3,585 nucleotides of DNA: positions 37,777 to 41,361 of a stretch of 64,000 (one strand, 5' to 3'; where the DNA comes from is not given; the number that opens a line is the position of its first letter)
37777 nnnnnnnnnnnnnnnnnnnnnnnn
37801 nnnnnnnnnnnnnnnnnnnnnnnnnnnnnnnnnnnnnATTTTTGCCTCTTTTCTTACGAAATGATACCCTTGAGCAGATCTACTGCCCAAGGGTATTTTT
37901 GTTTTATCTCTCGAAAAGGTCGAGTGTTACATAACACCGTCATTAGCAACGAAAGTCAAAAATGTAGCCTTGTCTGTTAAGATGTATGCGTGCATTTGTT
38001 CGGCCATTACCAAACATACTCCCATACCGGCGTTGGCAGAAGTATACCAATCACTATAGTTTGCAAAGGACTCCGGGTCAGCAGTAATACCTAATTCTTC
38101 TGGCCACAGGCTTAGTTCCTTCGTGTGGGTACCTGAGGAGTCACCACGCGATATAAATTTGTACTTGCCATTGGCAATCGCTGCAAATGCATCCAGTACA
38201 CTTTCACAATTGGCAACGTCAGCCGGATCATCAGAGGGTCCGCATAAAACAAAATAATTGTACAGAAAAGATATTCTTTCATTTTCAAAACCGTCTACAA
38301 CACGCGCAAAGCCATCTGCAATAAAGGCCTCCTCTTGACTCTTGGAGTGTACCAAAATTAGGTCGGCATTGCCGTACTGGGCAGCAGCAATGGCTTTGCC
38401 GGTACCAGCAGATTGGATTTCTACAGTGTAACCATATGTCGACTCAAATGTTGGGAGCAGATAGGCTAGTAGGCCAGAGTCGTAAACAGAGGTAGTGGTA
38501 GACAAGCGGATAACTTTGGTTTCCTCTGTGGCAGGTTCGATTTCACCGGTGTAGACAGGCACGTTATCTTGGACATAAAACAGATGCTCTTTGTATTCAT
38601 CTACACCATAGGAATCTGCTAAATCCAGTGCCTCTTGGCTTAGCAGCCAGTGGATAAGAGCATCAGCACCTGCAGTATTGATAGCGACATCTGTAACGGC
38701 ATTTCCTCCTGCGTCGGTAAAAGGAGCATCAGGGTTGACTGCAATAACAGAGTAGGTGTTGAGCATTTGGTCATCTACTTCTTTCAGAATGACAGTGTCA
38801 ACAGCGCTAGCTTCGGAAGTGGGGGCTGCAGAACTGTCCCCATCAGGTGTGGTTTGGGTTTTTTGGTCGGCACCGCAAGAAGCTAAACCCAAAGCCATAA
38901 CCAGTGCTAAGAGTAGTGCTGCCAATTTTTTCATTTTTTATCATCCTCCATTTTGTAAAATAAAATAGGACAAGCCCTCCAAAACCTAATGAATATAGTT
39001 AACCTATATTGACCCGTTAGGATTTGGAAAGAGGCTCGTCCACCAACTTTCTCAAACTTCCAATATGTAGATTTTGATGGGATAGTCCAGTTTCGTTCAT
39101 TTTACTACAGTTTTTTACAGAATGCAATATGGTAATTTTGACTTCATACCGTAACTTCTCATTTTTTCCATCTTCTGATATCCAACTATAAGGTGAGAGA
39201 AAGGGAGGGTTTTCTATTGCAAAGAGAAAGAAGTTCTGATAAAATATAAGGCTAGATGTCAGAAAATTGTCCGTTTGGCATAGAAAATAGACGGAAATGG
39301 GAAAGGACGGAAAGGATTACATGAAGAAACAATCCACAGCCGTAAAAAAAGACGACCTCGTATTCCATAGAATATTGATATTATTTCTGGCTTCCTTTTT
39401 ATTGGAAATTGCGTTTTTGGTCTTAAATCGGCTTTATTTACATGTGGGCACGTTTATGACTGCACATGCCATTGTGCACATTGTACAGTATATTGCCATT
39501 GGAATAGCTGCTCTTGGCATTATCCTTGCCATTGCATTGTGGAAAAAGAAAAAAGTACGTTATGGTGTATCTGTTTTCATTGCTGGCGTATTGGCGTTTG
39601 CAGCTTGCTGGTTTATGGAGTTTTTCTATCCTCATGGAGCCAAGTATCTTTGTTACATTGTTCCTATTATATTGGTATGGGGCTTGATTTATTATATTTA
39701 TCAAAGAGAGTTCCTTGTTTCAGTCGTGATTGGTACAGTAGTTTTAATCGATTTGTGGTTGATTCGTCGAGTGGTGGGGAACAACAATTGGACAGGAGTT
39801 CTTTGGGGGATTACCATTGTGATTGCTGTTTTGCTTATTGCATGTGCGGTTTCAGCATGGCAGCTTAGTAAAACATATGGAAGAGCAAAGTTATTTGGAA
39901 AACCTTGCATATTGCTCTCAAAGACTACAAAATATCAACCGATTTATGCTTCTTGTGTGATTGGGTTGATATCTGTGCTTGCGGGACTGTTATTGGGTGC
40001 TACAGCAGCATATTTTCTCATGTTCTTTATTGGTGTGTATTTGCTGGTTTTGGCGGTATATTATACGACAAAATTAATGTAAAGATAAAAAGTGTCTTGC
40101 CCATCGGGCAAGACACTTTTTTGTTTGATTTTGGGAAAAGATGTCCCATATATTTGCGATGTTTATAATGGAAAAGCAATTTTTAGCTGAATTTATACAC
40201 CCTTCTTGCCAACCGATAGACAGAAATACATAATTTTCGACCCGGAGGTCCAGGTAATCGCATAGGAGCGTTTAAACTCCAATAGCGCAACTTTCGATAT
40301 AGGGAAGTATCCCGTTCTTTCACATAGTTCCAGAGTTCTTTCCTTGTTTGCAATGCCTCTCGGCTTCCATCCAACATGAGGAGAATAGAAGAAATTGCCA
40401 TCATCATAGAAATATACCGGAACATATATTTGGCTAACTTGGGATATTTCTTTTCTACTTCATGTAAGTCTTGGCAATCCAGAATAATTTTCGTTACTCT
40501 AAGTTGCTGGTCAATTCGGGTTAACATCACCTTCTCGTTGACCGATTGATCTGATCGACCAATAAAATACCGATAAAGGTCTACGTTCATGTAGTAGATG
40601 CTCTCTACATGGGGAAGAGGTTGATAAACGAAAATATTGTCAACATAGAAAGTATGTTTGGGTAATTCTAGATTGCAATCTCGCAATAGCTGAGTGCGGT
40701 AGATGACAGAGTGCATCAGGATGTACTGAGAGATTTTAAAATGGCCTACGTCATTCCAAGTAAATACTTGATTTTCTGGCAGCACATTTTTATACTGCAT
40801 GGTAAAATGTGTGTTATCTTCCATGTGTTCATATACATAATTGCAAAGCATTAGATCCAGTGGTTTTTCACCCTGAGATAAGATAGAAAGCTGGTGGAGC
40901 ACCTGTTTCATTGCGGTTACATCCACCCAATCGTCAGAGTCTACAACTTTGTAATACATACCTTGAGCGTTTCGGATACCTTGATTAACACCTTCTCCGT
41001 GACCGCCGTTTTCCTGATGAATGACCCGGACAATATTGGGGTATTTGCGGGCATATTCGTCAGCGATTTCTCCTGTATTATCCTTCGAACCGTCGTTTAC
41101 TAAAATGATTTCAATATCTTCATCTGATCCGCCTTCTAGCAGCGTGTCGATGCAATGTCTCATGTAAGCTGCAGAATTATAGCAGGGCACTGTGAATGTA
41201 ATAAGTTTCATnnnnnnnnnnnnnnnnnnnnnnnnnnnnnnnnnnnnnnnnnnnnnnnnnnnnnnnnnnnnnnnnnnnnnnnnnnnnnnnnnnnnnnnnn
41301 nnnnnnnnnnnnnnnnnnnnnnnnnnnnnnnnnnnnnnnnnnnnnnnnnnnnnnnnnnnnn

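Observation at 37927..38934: TupA tungstate-binding lipoprotein appears circularly permuted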

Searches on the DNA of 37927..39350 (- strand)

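Call 30: search_rna_families(source=window, start=38850, end=39350, threshold=evalue, max_evalue=10, show_alignments=3)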
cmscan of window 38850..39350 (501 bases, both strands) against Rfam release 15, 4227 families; matches with E-value up to 10: 2.
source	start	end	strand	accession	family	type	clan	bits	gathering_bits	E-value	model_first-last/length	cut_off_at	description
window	39248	39347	+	RF01932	bxd_4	Gene; lncRNA;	-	18.3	40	0.67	1-106/106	no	Bithoraxoid conserved region 4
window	39115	39180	-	RF00150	SNORD42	Gene; snRNA; snoRNA; CD-box;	-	16.8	39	7.7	1-68/68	no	Small nucleolar RNA SNORD42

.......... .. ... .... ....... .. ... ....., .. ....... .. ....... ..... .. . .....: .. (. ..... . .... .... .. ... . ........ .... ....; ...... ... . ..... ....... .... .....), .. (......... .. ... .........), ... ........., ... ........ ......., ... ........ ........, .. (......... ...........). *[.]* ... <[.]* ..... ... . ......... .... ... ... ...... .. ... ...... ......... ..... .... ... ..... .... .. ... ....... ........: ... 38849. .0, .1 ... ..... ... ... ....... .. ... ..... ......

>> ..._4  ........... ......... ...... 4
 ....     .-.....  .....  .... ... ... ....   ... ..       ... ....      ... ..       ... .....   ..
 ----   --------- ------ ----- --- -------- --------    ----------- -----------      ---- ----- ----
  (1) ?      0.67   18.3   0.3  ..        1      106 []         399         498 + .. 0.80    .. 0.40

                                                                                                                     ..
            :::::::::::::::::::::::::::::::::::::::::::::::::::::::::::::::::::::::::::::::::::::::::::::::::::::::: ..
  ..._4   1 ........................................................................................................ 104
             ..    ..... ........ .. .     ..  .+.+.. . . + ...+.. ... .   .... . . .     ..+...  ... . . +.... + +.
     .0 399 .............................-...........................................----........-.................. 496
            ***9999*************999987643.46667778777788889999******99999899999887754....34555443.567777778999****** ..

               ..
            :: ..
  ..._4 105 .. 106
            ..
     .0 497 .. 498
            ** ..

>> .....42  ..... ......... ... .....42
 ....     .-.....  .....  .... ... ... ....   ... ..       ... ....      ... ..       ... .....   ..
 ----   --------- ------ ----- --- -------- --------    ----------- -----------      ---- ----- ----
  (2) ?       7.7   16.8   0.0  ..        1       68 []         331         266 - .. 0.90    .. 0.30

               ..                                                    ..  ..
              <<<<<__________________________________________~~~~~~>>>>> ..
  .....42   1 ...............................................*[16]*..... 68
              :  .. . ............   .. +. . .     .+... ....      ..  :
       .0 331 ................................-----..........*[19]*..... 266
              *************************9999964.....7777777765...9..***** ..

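Call 50: search_rna_families(sources=[L001, L005, L008, L010, L012, L016, L021, L024, L026, L036, L039, L044, L050, L052, L058, L072], threshold=gathering)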
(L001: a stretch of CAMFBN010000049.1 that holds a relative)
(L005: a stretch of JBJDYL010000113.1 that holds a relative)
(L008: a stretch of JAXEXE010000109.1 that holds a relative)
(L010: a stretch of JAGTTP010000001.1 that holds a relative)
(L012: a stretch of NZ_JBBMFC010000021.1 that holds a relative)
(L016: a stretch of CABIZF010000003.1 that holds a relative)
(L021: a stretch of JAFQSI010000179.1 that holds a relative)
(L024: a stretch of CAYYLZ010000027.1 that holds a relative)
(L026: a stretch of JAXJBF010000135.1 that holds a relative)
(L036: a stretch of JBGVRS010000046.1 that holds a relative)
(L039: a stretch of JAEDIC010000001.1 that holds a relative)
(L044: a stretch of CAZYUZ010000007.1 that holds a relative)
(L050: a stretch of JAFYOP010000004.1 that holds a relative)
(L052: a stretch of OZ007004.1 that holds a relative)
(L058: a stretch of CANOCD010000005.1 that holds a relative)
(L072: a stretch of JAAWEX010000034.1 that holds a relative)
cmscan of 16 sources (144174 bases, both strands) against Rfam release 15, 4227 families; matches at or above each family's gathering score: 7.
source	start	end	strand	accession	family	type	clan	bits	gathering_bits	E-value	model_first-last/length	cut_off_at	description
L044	3794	3929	+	RF01055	Molybdenum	Cis-reg; riboswitch;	-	73.7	36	1.4e-15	1-135/135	no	Molybdenum/Tungsten riboswitch aptamer (Moco RNA motif)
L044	8244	8337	-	RF01852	tRNA-Sec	Gene; tRNA;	CL00001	61.9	47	8e-10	1-91/91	no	Selenocysteine transfer RNA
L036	8218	8311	-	RF01852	tRNA-Sec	Gene; tRNA;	CL00001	59.8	47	2.9e-09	1-91/91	no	Selenocysteine transfer RNA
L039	882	1003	+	RF01055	Molybdenum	Cis-reg; riboswitch;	-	54.7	36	5.4e-10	1-135/135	no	Molybdenum/Tungsten riboswitch aptamer (Moco RNA motif)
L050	890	1010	+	RF01055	Molybdenum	Cis-reg; riboswitch;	-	51.7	36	4.1e-09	1-135/135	no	Molybdenum/Tungsten riboswitch aptamer (Moco RNA motif)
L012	7075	7150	+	RF01051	c-di-GMP-I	Cis-reg; riboswitch;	CL00126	40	35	0.00055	1-87/87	no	c-di-GMP-I riboswitch aptamer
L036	8392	8497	+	RF01055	Molybdenum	Cis-reg; riboswitch;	-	37.7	36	5.2e-05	1-135/135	no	Molybdenum/Tungsten riboswitch aptamer (Moco RNA motif)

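Call 78: search_rna_families(source=L044, start=3700, end=4010, threshold=evalue, max_evalue=1, show_alignments=1)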
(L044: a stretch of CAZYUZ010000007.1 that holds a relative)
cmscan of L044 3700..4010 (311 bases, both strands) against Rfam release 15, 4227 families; matches with E-value up to 1: 1.
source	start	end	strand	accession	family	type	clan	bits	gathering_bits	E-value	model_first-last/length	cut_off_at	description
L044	3794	3929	+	RF01055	Molybdenum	Cis-reg; riboswitch;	-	73.7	36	3e-18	1-135/135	no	Molybdenum/Tungsten riboswitch aptamer (Moco RNA motif)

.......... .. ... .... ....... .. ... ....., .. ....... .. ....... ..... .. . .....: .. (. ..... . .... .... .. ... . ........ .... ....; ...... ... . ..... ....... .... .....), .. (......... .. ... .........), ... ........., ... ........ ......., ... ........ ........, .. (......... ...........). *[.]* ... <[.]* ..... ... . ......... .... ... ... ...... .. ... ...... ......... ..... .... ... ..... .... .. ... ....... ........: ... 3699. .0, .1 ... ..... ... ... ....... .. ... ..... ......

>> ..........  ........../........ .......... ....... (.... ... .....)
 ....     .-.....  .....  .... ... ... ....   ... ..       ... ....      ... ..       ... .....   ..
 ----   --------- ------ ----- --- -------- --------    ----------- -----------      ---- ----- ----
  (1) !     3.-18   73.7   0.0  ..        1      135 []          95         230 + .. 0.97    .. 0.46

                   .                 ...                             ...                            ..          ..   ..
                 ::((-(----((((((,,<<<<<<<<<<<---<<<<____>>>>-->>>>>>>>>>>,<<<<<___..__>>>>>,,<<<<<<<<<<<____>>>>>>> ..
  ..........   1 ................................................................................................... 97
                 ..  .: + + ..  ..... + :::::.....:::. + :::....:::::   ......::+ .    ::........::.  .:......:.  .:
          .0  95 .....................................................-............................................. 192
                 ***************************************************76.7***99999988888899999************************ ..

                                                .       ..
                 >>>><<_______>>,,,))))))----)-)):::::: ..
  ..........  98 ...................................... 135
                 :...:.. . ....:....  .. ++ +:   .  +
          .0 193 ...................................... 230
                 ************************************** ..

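Call 79: search_rna_families(source=L001, start=3780, end=4010, threshold=evalue, max_evalue=10, show_alignments=2)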
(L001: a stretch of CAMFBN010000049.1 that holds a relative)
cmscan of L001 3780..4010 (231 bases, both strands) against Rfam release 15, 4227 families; matches with E-value up to 10: 8.
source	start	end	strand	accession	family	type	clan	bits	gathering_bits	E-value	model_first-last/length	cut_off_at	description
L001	3963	4000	+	RF00364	mir-BART2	Gene; miRNA;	-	17.2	60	1.7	1-62/62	no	mir-BART2 microRNA precursor family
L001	3793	3814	-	RF01354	CRISPR-DR45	Gene; CRISPR;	-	16.3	37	3.2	1-24/24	no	CRISPR RNA direct repeat element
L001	3885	3918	-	RF04296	mir-485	Gene; miRNA;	CL00149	16.1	70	0.75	1-73/73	no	mir-485 microRNA precursor family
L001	3901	3969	+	RF04136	MIR1862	Gene; miRNA;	-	14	84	4.2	1-90/90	no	MIR1862 microRNA precursor family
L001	3909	3962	+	RF03765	mir-2059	Gene; miRNA;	-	13.5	90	6.4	1-68/68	no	mir-2059 microRNA precursor family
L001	3892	3978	+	RF00764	mir-191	Gene; miRNA;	-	13.1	54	3.4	1-91/91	no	mir-191 microRNA precursor family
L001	3913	3958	+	RF03383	mir-1976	Gene; miRNA;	-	13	71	7.2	1-52/52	no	mir-1976 microRNA precursor family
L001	3891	3945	-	RF03023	rpfG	Gene; sRNA;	-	11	75.9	5.4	1-85/85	no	rpfG RNA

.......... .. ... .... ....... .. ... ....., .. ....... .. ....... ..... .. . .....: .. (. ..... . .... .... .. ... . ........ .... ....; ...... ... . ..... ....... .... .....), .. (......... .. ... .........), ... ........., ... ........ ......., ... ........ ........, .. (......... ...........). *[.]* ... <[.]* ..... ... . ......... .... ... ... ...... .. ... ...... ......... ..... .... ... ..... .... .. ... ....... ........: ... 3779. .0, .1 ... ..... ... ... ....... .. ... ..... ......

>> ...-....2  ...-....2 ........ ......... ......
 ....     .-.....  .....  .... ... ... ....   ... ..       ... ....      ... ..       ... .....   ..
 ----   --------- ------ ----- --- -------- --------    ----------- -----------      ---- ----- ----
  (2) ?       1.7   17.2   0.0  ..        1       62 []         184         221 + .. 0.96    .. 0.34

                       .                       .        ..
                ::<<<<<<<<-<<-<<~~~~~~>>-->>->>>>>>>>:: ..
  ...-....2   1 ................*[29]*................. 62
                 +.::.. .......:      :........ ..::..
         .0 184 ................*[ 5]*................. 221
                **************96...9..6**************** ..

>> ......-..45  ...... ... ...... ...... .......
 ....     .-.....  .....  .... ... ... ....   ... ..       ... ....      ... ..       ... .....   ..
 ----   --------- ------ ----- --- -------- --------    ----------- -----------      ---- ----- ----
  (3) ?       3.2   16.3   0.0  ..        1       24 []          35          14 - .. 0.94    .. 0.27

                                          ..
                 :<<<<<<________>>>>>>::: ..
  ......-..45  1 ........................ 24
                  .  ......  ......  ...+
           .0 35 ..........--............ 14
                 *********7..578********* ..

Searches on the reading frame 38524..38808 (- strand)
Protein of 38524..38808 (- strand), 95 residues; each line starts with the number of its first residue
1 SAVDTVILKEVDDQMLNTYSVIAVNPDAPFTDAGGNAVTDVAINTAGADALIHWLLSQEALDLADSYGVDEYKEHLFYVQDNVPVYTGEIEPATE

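Call 7: search_protein_families(library=ncbifam, proteins=[window:38524-38808:-], max_evalue=1)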
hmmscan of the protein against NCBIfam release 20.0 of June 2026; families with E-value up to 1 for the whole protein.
seq(95 aa): 1 family
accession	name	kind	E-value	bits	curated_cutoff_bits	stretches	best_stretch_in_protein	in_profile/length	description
NF041772.1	tung_bind_TupA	equivalog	0.00043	19.8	400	1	4-67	198-250/266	tungstate ABC transporter substrate-binding protein TupA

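Call 8: search_protein_families(library=pfam, proteins=[window:38524-38808:-], max_evalue=1)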
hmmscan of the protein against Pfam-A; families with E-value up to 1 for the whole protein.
seq(95 aa): 0 families

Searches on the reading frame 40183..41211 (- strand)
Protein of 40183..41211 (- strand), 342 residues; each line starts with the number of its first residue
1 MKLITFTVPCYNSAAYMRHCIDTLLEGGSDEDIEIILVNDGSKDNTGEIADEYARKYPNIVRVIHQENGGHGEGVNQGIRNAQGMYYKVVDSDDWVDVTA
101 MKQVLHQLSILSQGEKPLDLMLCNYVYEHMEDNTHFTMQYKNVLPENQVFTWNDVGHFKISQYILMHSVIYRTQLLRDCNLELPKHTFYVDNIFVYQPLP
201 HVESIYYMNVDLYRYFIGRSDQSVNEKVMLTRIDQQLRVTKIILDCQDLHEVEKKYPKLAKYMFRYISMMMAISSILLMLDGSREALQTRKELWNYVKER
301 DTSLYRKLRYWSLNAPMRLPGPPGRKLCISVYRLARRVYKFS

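Call 64: search_protein_families(library=pfam, proteins=[window:40183-41211:-], max_evalue=0.00001)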
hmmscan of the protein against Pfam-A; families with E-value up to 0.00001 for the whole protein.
window:40183-41211:- (342 aa): 2 families
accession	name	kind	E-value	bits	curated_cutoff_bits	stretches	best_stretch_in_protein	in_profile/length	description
PF00535.33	Glycos_transf_2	-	2.4e-26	93.1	23.3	1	8-106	4-101/168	Glycosyl transferase family 2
PF13641.12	Glyco_tranf_2_3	-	7.7e-12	46.2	27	1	4-108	3-111/230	Glycosyltransferase like family 2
